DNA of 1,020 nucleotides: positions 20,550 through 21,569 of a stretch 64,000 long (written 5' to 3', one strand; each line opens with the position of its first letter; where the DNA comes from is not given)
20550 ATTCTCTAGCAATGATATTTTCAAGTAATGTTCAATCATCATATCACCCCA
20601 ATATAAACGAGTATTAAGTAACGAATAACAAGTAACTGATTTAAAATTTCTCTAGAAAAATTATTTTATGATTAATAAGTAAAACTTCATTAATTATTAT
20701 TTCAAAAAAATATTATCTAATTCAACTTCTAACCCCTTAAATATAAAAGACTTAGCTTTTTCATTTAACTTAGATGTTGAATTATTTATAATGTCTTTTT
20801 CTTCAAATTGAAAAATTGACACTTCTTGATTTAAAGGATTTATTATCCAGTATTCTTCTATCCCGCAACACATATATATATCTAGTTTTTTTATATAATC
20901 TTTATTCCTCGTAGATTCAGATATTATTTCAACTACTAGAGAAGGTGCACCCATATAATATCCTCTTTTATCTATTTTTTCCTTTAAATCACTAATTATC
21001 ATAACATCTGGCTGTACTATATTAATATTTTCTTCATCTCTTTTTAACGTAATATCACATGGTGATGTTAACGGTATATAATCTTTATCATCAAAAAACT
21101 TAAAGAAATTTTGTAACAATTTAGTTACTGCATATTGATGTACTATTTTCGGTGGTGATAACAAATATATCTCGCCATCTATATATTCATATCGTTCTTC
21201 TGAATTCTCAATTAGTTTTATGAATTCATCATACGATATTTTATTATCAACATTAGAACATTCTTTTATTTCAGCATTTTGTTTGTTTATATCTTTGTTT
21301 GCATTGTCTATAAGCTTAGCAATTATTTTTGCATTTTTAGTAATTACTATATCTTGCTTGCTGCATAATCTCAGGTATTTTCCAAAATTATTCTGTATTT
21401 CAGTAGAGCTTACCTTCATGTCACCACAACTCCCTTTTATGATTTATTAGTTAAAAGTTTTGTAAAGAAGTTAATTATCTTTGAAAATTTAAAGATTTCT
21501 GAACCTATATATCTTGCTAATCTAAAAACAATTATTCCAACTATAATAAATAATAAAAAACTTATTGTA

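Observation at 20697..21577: Fusion of a Phd/YefM-type antitoxin N-terminus to a Uma2 (PD-(D/E)xK) nuclease, with an upstream 46-aa membrane peptide ORF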

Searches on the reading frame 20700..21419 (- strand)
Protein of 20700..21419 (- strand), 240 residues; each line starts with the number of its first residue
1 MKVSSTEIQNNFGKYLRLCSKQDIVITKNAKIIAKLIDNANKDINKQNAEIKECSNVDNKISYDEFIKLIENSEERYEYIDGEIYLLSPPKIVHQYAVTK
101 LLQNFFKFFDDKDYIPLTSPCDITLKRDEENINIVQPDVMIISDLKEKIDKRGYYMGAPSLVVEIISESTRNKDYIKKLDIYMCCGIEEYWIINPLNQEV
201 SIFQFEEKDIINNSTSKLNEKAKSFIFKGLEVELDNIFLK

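Call 3: search_protein_families(library=pfam, proteins=[window:20700-21419:-], max_evalue=1)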
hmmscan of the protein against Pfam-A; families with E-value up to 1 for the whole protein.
window:20700-21419:- (240 aa): 2 families
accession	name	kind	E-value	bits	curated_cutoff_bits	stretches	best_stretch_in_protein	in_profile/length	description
PF05685.18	Uma2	-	2e-30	106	27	1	64-215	2-151/172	Putative restriction endonuclease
PF02604.26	PhdYeFM_antitox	-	0.00051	20.2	29.8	1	2-37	3-40/74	Antitoxin Phd_YefM, type II toxin-antitoxin system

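Call 4: search_protein_families(library=ncbifam, proteins=[window:20700-21419:-], max_evalue=1)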
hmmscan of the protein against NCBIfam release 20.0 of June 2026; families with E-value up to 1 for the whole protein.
window:20700-21419:- (240 aa): 1 family
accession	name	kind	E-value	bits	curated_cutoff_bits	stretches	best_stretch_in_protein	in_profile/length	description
TIGR01552.1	phd_fam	subfamily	0.00055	19.2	20.8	1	2-38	1-38/53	type II toxin-antitoxin system prevent-host-death family antitoxin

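Call 5: find_homologous_proteins(query=window:20700-21419:-)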
Query window:20700-21419:- (240 aa): 995 proteins with E <= 0.001 among 1433 candidates; the best 120 are listed.
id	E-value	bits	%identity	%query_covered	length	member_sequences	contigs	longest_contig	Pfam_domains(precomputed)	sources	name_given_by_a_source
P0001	1.0e-150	518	100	100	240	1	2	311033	PF05685.19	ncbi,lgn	-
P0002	4.6e-106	372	71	100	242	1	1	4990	PF05685.19,PF02604.27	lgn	-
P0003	3.3e-81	290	56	99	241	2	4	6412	PF05685.19,PF02604.27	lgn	-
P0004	4.7e-81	290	57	99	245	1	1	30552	PF05685.19,PF02604.27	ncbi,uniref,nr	ncbi:putative protein [Desulfocucumis palustris]|uniref:Putative restriction endonuclease domain-con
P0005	5.4e-81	290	55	99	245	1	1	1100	PF05685.19,PF02604.27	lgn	-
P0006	8.1e-81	289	56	99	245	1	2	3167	PF05685.19,PF02604.27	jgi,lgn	jgi:Uma2 family endonuclease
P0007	8.6e-81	289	55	99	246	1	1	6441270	PF05685.19,PF02604.27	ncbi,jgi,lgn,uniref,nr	ncbi:type II toxin-antitoxin system Phd/YefM family antitoxin [Candidatus Formimonas warabiya]|unire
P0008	9.1e-81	289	55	99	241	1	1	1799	PF05685.19,PF02604.27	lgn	-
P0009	1.5e-80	288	55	99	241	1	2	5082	PF05685.19,PF02604.27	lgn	-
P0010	1.8e-80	288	55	99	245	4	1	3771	PF05685.19,PF02604.27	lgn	-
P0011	3.0e-80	287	54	99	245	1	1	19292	PF05685.19,PF02604.27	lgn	-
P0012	4.3e-80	287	57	99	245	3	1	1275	PF05685.19,PF02604.27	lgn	-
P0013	1.7e-79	285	55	99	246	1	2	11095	PF05685.19,PF02604.27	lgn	-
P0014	6.4e-79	283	55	99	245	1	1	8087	PF05685.19,PF02604.27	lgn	-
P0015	1.1e-78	282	54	99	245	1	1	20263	PF05685.19,PF02604.27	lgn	-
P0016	1.3e-78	282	55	100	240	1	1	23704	PF05685.19,PF02604.27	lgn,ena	-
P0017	1.4e-78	282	53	100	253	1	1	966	PF05685.19,PF02604.27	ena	-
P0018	1.8e-78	281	55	99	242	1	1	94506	PF05685.19,PF02604.27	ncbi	-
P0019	1.9e-78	281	55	99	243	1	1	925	PF05685.19,PF02604.27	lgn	-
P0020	2.1e-78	281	53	99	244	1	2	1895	PF05685.19,PF02604.27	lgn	-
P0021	2.2e-78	281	56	99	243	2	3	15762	PF05685.19,PF02604.27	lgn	-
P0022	2.8e-78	281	53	99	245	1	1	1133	PF05685.19,PF02604.27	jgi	-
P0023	2.8e-78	281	54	99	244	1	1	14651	PF05685.19,PF02604.27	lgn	-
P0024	3.2e-78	280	55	99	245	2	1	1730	PF05685.19,PF02604.27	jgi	-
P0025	3.3e-78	280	52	99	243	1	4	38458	PF05685.19,PF02604.27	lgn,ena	-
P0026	3.6e-78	280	55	99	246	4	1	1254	PF05685.19,PF02604.27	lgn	-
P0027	4.8e-78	280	54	99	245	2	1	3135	PF05685.19,PF02604.27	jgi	jgi:Uma2 family endonuclease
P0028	5.9e-78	280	55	100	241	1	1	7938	PF05685.19,PF02604.27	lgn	-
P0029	6.0e-78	280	51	99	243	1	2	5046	PF05685.19,PF02604.27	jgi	-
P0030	6.8e-78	279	55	99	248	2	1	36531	PF05685.19,PF02604.27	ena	-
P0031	7.3e-78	279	54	99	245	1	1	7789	PF05685.19,PF02604.27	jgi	-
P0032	1.2e-77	279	56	99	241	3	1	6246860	PF05685.19,PF02604.27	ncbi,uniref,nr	ncbi:type II toxin-antitoxin system Phd/YefM family antitoxin [Vallitalea pronyensis]|uniref:Type II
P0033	1.2e-77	279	53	99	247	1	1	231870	PF05685.19,PF02604.27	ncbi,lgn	-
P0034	1.3e-77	278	53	99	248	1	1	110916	PF05685.19,PF02604.27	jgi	-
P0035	1.3e-77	278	54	99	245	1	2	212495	PF05685.19,PF02604.27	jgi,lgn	-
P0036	1.5e-77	278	54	99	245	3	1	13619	PF05685.19,PF02604.27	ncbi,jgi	jgi:prevent-host-death family protein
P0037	1.6e-77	278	55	99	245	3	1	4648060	PF05685.19,PF02604.27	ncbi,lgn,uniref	ncbi:type II toxin-antitoxin system prevent-host-death family antitoxin [Neobacillus sp. D3-1R]|unir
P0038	1.6e-77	278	56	99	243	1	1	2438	PF05685.19,PF02604.27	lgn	-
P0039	1.8e-77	278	55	99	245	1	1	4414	PF05685.19,PF02604.27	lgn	-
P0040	1.9e-77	278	54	99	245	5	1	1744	PF05685.19,PF02604.27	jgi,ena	-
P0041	1.9e-77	278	53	99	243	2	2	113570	PF05685.19,PF02604.27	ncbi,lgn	-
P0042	2.1e-77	278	55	99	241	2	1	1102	PF05685.19,PF02604.27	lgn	-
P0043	2.3e-77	278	53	99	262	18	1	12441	PF05685.19,PF02604.27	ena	-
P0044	2.8e-77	277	56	99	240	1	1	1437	PF05685.19,PF02604.27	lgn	-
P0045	3.6e-77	277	54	99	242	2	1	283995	PF05685.19,PF02604.27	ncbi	-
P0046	3.8e-77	277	55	99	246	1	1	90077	PF05685.19,PF02604.27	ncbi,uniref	ncbi:type II toxin-antitoxin system prevent-host-death family antitoxin [Bacillus sp. CGMCC 1.16607]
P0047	4.4e-77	277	53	98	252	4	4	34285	PF05685.19,PF02604.27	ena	-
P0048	5.5e-77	276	55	99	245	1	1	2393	PF05685.19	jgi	jgi:Uma2 family endonuclease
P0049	5.7e-77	276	53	99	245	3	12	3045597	PF05685.19,PF02604.27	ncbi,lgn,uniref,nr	ncbi:type II toxin-antitoxin system prevent-host-death family antitoxin [Syntrophomonas wolfei]|unir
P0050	6.6e-77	276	53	99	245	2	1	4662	PF05685.19,PF02604.27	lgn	-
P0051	6.7e-77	276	52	99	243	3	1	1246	PF05685.19,PF02604.27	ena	-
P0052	7.6e-77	276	54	99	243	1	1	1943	PF05685.19,PF02604.27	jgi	jgi:prevent-host-death family protein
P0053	7.8e-77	276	55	99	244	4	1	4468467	PF05685.19,PF02604.27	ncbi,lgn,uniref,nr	ncbi:type II toxin-antitoxin system Phd/YefM family antitoxin [Bacillus sp. DTU_2020_1000418_1_SI_GH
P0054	8.1e-77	276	54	99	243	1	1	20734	PF05685.19,PF02604.27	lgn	-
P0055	8.4e-77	276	54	99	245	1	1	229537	PF05685.19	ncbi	-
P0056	8.7e-77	276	55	99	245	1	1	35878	PF05685.19,PF02604.27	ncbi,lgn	ncbi:MAG: type II toxin-antitoxin system prevent-host-death family antitoxin [Syntrophomonadaceae ba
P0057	1.0e-76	276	53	99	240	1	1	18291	PF05685.19,PF02604.27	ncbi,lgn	-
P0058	1.3e-76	275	54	98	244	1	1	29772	PF05685.19,PF02604.27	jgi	jgi:Uma2 family endonuclease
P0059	1.6e-76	275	52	99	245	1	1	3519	PF05685.19,PF02604.27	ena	-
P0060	1.8e-76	275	52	99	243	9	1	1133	PF05685.19,PF02604.27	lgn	-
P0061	1.9e-76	275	53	99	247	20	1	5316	PF05685.19,PF02604.27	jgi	jgi:Uma2 family endonuclease/antitoxin (DNA-binding transcriptional repressor) of toxin-antitoxin st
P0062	2.0e-76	275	55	99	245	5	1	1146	PF05685.19,PF02604.27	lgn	-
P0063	2.3e-76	274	53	99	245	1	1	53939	PF05685.19,PF02604.27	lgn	-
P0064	2.5e-76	274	54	99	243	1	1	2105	PF05685.19,PF02604.27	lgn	-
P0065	2.7e-76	274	55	99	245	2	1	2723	PF05685.19,PF02604.27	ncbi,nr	ncbi:MAG: type II toxin-antitoxin system prevent-host-death family antitoxin [Syntrophomonadaceae ba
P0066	2.8e-76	274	53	99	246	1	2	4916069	PF05685.19,PF02604.27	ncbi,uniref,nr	ncbi:type II toxin-antitoxin system Phd/YefM family antitoxin [Cytobacillus dafuensis]|uniref:Type I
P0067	3.3e-76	274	53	99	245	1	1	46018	PF05685.19,PF02604.27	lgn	-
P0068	3.5e-76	274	54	99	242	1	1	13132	PF05685.19,PF02604.27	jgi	jgi:prevent-host-death family protein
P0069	4.2e-76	273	52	100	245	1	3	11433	PF05685.19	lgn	-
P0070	4.7e-76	273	52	99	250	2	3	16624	PF05685.19,PF02604.27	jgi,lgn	-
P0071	4.7e-76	273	53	99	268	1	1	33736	PF05685.19,PF02604.27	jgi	-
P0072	4.9e-76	273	53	99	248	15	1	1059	PF05685.19,PF02604.27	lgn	-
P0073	5.0e-76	273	53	100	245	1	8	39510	PF05685.19,PF02604.27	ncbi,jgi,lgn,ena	jgi:Uma2 family endonuclease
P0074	5.5e-76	273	52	100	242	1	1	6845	PF05685.19,PF02604.27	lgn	-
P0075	6.0e-76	273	54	99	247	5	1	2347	PF05685.19,PF02604.27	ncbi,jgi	-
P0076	7.0e-76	273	53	99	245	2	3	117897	PF05685.19,PF02604.27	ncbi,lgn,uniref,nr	ncbi:prevent-host-death family protein [Desulfotomaculum arcticum]|uniref:Prevent-host-death family 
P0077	7.9e-76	273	53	99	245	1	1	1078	PF05685.19,PF02604.27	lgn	-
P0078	8.6e-76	272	53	99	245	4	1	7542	PF05685.19,PF02604.27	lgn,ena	-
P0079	8.8e-76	272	54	99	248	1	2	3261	PF05685.19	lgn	-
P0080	9.6e-76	272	53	100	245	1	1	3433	PF05685.19,PF02604.27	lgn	-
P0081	1.1e-75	272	52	99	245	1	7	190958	PF05685.19,PF02604.27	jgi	-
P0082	1.1e-75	272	53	99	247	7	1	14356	PF05685.19,PF02604.27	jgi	jgi:Uma2 family endonuclease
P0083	1.1e-75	272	53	99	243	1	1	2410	PF05685.19,PF02604.27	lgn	-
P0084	1.1e-75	272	54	99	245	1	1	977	PF05685.19,PF02604.27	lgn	-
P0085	1.1e-75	272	54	99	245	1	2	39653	PF05685.19,PF02604.27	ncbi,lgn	ncbi:MAG: Uma2 family endonuclease [Syntrophomonas sp.]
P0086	1.3e-75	272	52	99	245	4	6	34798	PF05685.19,PF02604.27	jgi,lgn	-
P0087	1.7e-75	272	52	99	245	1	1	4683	PF05685.19,PF02604.27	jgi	jgi:prevent-host-death family protein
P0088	1.8e-75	271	53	99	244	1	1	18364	PF05685.19,PF02604.27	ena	-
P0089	1.9e-75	271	53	99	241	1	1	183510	PF05685.19,PF02604.27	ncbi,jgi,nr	ncbi:MAG: hypothetical protein HPY66_1521 [Firmicutes bacterium]|nr:hypothetical protein [Bacillota 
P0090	1.9e-75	271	53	99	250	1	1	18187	PF05685.19,PF02604.27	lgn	-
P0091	2.0e-75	271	54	99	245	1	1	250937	PF05685.19,PF02604.27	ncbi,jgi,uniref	ncbi:hypothetical protein ASZ90_018202 [hydrocarbon metagenome]|uniref:Putative restriction endonucl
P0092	2.2e-75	271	53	99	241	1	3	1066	PF05685.19,PF02604.27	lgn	-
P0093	2.5e-75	271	52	100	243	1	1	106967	PF05685.19,PF02604.27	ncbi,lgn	-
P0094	2.6e-75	271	52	99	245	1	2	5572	PF05685.19,PF02604.27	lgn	-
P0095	2.7e-75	271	53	99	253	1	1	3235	PF05685.19,PF02604.27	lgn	-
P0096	2.9e-75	271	50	100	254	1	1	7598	PF05685.19,PF02604.27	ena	-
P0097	3.5e-75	271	54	99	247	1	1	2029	PF05685.19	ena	-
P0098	3.5e-75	271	52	99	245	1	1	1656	PF05685.19,PF02604.27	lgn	-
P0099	3.5e-75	270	52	100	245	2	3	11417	PF05685.19,PF02604.27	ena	-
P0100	3.6e-75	270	53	99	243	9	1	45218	PF05685.19,PF02604.27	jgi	jgi:prevent-host-death family protein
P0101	3.9e-75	270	54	99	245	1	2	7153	PF05685.19,PF02604.27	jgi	jgi:prevent-host-death family protein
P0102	3.9e-75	270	52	99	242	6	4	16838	PF05685.19,PF02604.27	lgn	-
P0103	4.0e-75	270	53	99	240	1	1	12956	PF05685.19,PF02604.27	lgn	-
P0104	4.1e-75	270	54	99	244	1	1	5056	PF05685.19,PF02604.27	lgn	-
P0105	5.1e-75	270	55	99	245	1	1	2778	PF05685.19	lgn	-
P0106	6.6e-75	270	53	99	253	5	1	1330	PF05685.19,PF02604.27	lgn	-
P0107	6.8e-75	270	53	99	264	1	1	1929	PF05685.19,PF02604.27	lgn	-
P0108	8.3e-75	269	52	99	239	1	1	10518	PF05685.19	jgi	jgi:prevent-host-death family protein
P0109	1.0e-74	269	54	99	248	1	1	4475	PF05685.19,PF02604.27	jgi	jgi:prevent-host-death family protein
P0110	1.1e-74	269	52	99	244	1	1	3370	PF05685.19,PF02604.27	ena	-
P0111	1.1e-74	269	55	100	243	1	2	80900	PF05685.19,PF02604.27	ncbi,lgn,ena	-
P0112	1.2e-74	269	51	99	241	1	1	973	PF05685.19,PF02604.27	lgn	-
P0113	1.2e-74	269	54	99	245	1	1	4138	PF05685.19,PF02604.27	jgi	jgi:prevent-host-death family protein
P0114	1.3e-74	269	54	98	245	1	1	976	PF05685.19,PF02604.27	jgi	jgi:prevent-host-death family protein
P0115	1.5e-74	268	55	98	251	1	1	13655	PF05685.19,PF02604.27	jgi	jgi:prevent-host-death family protein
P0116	1.7e-74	268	52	99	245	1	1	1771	PF05685.19,PF02604.27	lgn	-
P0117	1.7e-74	268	54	99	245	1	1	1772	PF05685.19,PF02604.27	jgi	jgi:prevent-host-death family protein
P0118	1.7e-74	268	53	99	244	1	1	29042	PF05685.19,PF02604.27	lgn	-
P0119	1.8e-74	268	54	99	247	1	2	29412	PF05685.19,PF02604.27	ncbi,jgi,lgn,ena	-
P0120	2.0e-74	268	52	99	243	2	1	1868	PF05685.19,PF02604.27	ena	-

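Call 6: search_protein_families(library=padloc, proteins=[window:20700-21419:-], max_evalue=1)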
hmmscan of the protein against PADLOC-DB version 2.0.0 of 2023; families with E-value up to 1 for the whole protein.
window:20700-21419:- (240 aa): 5 families
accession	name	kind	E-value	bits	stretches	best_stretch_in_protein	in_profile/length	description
PDLC04832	PDC-S03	-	1.2e-51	173.2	1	58-238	6-186/188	-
PDLC04833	PDC-S03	-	5.1e-32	109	1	58-238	21-203/207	-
PDLC04834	PDC-S03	-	2.3e-31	106.9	1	58-238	6-182/184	-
PDLC04835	PDC-S03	-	5.1e-18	63.4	1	58-196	6-147/207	-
PDLC04943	PDC-S17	-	1.6e-07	28.9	1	51-226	13-166/199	-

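Call 8: find_encoding_contigs(protein=P0001, flank=6000, max_places=4)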
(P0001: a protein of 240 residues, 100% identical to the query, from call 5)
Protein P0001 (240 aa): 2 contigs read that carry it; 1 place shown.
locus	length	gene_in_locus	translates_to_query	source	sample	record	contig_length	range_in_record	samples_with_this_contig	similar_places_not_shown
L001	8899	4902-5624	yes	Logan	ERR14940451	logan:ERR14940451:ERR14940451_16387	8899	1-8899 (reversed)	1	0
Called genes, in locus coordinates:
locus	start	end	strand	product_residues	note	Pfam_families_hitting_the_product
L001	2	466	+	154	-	?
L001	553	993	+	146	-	PF13302:Acetyltransf_3, PF13420:Acetyltransf_4, PF13527:Acetyltransf_9 (weak), PF00583:Acetyltransf_1, PF13673:Acetyltransf_10, PF13508:Acetyltransf_7, PF08445:FR47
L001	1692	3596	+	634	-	PF00488:MutS_V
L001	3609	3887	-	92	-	-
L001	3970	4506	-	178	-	-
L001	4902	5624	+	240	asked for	PF05685:Uma2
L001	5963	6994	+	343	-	PF00814:TsaD, PF22521:HypF_C_2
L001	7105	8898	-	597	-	?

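Call 14: find_encoding_contigs(protein=P0002, flank=4000, max_places=3)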
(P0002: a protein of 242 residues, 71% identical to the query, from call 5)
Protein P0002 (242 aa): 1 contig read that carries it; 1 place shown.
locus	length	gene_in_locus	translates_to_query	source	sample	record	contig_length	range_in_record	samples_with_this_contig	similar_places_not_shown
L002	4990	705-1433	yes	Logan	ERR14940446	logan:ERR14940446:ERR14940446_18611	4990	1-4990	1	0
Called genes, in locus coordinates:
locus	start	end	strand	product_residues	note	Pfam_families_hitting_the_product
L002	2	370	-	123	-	?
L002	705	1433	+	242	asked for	PF02604:PhdYeFM_antitox (weak), PF05685:Uma2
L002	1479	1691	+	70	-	-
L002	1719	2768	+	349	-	PF00814:TsaD, PF22521:HypF_C_2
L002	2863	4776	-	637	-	PF00005:ABC_tran, PF00006:ATP-synt_ab (faint), PF00931:NB-ARC (faint), PF02463:SMC_N (weak), PF00910:RNA_helicase (faint), PF12848:ABC_tran_Xtn, PF00005:ABC_tran, PF16326:ABC_tran_CTD, +2 more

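Call 15: find_related_loci(query=A1, collection=genome_contigs, flank=4000)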
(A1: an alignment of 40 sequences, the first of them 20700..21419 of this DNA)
Query A1 (240 aa) in genome_contigs; peptide patterns used: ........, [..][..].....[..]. (x = any residue, [..] = any of these).
600 stretches matched a pattern (row limit reached: there are more); 514 encode a relative of the query (tblastn E <= 1e-3); the best 80 are kept; 80 distinct loci.
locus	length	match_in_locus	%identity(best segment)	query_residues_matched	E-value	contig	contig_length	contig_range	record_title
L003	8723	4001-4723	55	1-238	3e-84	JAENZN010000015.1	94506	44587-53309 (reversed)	MAG: Syntrophomonas sp. isolate BM5_bin.8 BM5_bin8_NODE_110_length_94506_cov_82.645149, whole genome shotgun sequence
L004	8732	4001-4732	53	1-238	1e-82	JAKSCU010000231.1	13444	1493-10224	MAG: Bacillota bacterium isolate MAG.313 k141_8265022, whole genome shotgun sequence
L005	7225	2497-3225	52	1-238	8e-82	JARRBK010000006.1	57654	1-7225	MAG: Tepidanaerobacteraceae bacterium isolate DJKA105_NP-J24_bin.10 scaffold_112, whole genome shotgun sequence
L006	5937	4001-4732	53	1-238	9e-81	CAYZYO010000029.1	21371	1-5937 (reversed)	MAG TPA_asm: uncultured Syntrophomonadaceae bacterium isolate SRP241341_co1_255 genome assembly, contig: NODE_2838_lengt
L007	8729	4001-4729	50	1-238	8e-79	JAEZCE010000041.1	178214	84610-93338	MAG: Bacillota bacterium isolate OH_CBrB_22 k127_2665637, whole genome shotgun sequence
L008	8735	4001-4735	51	1-238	1e-78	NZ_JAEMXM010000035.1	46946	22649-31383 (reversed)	Paenibacillus alkalitolerans strain YIM B00362 = KCTC 43272 Scaffold35, whole genome shotgun sequence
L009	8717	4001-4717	50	1-236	5e-78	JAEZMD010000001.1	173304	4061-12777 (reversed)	MAG: Bacillota bacterium isolate OH_CDB_9 k127_1751234, whole genome shotgun sequence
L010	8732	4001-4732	49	1-238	5e-76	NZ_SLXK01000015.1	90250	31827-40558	Scopulibacillus darangshiensis strain DSM 19377 Ga0310489_115, whole genome shotgun sequence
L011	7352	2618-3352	48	1-238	5e-76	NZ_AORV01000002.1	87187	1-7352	Ruminiclostridium cellobioparum subsp. termitidis CT1112 Ct_contig00003, whole genome shotgun sequence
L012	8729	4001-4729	49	1-238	6e-76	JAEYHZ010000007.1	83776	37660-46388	MAG: Bacillota bacterium isolate OH_HFB_338 k127_1143387, whole genome shotgun sequence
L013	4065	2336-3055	49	1-234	5e-76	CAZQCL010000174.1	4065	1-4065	MAG TPA_asm: uncultured Oscillospiraceae bacterium isolate binchicken_co39_235 genome assembly, contig: NODE_44787_lengt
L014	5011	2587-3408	46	1-238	2e-75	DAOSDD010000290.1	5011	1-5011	MAG TPA_asm: Clostridiales bacterium isolate AMR_MDS_1840 NODE_5955_length_5011_cov_5.571832, whole genome shotgun seque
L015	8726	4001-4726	50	3-238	1e-74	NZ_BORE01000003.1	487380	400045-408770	Bacillus sp. J14TS2 sequence003, whole genome shotgun sequence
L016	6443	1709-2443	47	1-238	3e-74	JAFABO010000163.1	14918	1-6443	MAG: Bacillota bacterium isolate OH_SBB_134 k127_714765, whole genome shotgun sequence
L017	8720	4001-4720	48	1-238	3e-73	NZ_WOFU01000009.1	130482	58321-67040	Bacillus sp. B15-48 0000009, whole genome shotgun sequence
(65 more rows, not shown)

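Call 21: predict_structure(alignment_id=A1)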
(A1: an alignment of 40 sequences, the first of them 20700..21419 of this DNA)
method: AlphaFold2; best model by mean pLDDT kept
length: 240 residues; sequences in the alignment: 40
mean_pLDDT: 82.2   pTM: 0.77
mean pLDDT of the five models: 82.2, 80.3, 77.5, 71.0, 69.0
residues with pLDDT >= 90: 104; 70-90: 88; 50-70: 30; < 50: 18
segments of 3 or more residues with pLDDT < 50: 41-58
pLDDT, mean of each block of 10 residues (from residue 1): 72 71 72 64 43 42 86 83 81 92 96 90 87 93 93 90 83 74 94 92 92 94 97 92
secondary structure, 60 per line:
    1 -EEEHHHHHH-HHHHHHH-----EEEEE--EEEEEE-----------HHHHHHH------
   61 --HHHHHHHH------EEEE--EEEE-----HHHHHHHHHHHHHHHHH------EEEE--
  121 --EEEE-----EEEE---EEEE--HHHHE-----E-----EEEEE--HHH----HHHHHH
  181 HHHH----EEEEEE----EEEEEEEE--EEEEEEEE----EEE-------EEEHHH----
elements in order: E2-4 H5-10 H12-18 E24-28 E31-36 H48-54 H63-70 E77-80 E83-86 H92-108 E115-118 E123-126 E132-135 E139-142 H145-148 E161-165 H175-184 E189-194 E199-206 E209-216 E221-223 E231-233
